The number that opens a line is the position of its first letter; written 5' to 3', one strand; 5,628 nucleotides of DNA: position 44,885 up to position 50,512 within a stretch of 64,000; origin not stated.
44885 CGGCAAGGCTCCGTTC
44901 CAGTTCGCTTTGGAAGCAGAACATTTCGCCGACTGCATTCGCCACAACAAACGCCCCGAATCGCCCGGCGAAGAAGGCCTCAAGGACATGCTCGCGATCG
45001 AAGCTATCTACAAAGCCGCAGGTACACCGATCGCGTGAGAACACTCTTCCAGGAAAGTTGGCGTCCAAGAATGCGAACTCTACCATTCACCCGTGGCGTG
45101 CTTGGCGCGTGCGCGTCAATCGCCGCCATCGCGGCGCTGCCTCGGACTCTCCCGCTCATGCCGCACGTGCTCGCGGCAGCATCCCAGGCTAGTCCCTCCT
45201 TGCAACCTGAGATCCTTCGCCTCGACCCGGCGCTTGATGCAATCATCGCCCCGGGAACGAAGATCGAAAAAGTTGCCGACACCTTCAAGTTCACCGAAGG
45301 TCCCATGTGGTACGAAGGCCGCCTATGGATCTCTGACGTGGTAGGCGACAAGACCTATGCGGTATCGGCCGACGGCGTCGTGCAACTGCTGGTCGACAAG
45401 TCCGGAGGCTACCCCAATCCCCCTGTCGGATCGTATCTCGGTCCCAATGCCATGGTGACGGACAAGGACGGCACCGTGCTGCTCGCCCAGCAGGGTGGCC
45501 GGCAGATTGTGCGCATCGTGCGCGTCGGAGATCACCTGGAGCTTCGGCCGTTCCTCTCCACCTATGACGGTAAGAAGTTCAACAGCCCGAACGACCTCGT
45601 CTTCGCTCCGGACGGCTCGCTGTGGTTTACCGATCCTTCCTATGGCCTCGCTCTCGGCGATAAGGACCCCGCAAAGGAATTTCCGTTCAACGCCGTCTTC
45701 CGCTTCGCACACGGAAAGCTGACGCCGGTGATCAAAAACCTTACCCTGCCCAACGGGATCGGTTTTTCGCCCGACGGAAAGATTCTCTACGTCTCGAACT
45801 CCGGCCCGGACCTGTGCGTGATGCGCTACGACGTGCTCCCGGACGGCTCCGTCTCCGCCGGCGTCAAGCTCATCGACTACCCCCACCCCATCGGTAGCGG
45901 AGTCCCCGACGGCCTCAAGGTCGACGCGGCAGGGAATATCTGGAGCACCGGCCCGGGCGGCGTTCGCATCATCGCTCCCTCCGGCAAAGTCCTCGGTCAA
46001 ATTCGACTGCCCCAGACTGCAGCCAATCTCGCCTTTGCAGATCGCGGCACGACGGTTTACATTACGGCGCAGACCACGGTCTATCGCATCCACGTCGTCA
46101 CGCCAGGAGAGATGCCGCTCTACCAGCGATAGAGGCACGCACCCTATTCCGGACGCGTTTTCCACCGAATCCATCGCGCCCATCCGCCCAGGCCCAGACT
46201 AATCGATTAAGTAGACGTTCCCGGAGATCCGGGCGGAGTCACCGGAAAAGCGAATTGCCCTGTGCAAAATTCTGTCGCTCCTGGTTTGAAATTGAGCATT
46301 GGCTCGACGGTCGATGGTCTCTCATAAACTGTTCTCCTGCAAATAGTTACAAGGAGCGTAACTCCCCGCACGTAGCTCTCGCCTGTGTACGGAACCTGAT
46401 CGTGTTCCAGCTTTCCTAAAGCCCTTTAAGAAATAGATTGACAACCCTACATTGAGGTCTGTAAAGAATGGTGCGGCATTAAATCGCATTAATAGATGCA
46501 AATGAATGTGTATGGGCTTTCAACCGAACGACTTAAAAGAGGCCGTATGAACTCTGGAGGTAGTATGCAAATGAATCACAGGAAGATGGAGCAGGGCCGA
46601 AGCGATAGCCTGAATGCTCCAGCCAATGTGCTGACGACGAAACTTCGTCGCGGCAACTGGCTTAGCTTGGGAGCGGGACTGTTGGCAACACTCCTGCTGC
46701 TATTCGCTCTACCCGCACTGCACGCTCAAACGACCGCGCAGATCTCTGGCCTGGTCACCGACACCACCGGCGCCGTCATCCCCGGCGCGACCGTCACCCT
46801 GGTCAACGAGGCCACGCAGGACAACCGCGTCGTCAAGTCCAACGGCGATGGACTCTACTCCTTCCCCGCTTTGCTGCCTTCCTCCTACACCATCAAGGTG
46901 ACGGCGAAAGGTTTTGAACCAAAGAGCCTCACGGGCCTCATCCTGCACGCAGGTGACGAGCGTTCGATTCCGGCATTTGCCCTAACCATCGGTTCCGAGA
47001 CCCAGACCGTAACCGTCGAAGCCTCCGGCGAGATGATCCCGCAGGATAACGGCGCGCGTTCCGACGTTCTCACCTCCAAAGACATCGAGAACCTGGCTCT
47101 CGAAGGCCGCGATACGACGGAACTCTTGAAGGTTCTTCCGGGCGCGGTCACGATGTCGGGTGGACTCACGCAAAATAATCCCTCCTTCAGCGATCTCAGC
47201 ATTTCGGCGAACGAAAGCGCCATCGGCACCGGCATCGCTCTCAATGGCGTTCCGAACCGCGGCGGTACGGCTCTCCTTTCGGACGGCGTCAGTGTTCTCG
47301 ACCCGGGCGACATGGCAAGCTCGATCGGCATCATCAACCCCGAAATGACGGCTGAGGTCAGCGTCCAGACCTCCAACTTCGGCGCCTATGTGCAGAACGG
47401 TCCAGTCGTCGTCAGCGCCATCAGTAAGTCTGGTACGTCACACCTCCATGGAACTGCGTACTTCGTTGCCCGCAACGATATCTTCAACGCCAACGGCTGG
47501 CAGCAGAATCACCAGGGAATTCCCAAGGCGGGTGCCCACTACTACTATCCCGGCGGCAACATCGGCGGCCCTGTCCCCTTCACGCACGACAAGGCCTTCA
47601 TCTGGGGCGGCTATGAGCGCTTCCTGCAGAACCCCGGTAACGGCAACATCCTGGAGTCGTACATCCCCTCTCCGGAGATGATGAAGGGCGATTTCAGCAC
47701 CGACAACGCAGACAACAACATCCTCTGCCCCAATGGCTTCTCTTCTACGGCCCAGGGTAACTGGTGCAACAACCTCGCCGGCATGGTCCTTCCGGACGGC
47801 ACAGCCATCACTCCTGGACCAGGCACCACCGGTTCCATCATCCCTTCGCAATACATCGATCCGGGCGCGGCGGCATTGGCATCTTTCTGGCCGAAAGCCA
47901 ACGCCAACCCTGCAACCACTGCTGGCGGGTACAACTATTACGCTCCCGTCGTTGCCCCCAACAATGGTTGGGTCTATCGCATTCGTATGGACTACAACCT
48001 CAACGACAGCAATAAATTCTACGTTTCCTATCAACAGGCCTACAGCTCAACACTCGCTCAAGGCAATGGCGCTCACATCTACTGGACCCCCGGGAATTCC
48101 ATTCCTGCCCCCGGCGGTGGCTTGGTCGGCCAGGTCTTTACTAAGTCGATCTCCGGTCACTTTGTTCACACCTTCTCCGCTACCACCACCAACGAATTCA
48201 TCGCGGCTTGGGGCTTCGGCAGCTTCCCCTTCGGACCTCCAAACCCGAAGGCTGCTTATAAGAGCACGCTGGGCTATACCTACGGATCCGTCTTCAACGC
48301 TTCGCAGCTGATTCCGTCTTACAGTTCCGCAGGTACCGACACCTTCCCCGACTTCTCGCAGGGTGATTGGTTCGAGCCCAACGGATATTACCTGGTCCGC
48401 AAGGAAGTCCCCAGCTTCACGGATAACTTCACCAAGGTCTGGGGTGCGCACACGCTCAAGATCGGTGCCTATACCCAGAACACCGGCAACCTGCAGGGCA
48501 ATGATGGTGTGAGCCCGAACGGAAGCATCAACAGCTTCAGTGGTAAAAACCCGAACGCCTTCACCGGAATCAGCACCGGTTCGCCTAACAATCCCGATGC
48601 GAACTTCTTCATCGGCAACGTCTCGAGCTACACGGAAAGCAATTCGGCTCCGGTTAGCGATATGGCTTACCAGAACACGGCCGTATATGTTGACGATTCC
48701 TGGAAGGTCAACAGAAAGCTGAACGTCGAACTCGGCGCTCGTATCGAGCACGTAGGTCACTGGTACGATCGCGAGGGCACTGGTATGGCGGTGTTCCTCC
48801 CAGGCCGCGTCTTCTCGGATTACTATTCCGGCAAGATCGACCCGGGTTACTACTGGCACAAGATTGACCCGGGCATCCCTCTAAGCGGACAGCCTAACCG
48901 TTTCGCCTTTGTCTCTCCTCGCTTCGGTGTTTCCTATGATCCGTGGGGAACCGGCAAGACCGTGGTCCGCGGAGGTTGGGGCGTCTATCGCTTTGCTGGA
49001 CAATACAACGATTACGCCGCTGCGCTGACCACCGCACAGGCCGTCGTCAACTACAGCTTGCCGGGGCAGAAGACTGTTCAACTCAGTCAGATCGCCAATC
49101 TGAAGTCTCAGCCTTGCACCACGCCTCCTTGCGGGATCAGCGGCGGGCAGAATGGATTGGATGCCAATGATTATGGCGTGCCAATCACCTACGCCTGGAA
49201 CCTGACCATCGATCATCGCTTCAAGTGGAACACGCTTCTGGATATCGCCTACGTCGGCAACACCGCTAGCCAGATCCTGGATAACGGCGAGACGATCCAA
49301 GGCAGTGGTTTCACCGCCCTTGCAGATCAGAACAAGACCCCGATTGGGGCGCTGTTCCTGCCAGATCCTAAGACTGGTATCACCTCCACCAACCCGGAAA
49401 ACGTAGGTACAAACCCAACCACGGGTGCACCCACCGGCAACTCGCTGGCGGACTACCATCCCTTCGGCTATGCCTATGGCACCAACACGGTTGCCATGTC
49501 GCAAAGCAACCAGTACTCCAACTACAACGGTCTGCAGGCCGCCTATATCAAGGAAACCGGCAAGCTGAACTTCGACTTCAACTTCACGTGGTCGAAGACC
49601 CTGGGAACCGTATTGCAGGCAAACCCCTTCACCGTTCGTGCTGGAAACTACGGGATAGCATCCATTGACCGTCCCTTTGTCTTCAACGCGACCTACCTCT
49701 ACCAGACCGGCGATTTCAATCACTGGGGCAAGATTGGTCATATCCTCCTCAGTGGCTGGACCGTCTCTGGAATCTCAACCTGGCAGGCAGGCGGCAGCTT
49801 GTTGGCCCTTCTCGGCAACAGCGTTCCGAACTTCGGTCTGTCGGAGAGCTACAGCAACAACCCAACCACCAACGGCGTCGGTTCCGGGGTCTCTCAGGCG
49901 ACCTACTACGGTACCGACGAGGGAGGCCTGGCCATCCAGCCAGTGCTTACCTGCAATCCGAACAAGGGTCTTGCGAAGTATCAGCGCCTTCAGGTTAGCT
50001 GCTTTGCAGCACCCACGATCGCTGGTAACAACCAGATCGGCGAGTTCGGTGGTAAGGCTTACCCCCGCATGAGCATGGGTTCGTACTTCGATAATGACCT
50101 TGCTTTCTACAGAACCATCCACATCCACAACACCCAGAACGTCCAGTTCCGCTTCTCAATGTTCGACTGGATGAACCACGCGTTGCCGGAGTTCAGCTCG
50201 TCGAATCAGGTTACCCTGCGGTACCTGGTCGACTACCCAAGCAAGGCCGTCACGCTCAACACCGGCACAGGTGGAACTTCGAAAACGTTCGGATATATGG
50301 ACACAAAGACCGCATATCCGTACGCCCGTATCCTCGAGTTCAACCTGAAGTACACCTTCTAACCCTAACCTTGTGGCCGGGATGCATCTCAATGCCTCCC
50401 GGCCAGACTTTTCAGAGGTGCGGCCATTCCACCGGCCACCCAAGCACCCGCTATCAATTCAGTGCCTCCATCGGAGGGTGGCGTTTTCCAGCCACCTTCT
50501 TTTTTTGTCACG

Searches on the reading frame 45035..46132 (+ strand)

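Call 76: search_protein_families(library=pfam, proteins=[window:45035-46132:+], max_evalue=0.00001)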
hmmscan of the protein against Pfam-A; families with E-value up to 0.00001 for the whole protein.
window:45035-46132:+ (365 aa): 1 family
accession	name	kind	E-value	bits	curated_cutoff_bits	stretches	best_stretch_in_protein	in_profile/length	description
PF08450.18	SGL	-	3.2e-39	135.4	26.3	1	86-345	1-244/246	SMP-30/Gluconolactonase/LRE-like region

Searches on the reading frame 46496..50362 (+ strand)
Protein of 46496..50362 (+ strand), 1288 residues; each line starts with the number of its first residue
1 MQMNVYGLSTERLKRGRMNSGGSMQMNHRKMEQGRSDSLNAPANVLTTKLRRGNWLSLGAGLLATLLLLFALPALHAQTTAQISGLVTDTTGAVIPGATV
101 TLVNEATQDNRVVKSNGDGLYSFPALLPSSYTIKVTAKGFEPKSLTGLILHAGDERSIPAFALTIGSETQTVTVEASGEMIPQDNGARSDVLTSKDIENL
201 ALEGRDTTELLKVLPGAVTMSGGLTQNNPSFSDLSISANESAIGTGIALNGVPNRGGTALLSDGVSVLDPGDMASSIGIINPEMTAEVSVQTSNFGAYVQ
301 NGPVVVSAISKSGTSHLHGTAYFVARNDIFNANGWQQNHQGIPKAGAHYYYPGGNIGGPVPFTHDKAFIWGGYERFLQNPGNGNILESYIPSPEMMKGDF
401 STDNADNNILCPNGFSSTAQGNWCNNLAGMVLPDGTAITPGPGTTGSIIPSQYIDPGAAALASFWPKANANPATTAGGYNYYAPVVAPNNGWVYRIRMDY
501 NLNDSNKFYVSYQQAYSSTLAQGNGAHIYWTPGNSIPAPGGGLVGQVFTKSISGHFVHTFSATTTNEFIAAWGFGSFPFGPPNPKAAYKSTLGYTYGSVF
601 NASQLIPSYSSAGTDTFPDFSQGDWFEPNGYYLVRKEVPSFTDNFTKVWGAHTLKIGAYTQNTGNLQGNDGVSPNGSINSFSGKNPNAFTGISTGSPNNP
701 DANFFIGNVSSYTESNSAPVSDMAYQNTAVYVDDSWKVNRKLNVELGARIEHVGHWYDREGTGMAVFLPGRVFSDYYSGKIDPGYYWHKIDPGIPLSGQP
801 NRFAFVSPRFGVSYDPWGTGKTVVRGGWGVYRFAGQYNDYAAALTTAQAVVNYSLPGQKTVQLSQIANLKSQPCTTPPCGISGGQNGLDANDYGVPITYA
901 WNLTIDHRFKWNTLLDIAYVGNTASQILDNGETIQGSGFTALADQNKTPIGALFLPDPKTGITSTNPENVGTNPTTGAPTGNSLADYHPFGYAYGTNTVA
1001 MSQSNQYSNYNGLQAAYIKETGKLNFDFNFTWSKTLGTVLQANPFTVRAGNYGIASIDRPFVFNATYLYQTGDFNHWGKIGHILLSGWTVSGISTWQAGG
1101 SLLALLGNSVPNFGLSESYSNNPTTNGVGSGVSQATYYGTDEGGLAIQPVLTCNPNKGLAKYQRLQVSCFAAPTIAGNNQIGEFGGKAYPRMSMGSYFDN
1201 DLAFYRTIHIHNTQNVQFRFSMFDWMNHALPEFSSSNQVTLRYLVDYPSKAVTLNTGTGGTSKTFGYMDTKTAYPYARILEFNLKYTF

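Call 76: search_protein_families(library=pfam, proteins=[window:46496-50362:+], max_evalue=0.00001)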
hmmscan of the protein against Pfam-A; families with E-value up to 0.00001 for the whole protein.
window:46496-50362:+ (1288 aa): 2 families
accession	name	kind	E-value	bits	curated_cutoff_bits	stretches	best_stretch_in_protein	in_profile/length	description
PF25183.1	OMP_b-brl_4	-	1.1e-104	352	30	1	309-1267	1-826/838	Outer membrane beta barrel domain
PF13620.12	CarboxypepD_reg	-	4.9e-20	72.1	32.3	1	82-163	1-81/82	Carboxypeptidase regulatory-like domain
